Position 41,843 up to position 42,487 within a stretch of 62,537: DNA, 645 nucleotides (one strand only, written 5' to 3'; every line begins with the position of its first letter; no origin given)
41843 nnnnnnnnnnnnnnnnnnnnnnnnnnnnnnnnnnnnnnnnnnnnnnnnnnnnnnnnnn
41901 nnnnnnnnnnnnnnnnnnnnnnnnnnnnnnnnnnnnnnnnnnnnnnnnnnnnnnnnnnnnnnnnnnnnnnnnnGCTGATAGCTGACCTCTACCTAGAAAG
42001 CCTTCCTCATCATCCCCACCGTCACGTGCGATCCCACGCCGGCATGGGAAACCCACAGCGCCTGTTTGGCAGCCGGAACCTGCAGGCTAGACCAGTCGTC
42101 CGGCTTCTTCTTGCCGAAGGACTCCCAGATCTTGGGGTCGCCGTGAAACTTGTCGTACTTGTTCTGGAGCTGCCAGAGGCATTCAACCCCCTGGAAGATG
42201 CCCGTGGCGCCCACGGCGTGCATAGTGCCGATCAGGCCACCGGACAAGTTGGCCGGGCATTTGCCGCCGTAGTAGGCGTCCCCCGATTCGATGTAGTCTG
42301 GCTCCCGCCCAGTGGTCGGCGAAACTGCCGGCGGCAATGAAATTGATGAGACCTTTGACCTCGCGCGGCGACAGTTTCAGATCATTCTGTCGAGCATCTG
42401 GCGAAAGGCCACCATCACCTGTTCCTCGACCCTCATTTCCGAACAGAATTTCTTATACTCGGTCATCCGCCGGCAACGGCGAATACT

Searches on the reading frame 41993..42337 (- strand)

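Call 87: search_protein_families(library=pfam, proteins=[window:41993-42337:-], max_evalue=0.00001)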
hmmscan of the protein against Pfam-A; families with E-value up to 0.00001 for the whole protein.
window:41993-42337:- (114 aa): 1 family
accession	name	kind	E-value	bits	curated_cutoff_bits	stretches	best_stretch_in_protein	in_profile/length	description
PF22691.2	Thiolase_C_1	-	3.2e-08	33.9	28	1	10-62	64-115/144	Thiolase C-terminal domain-like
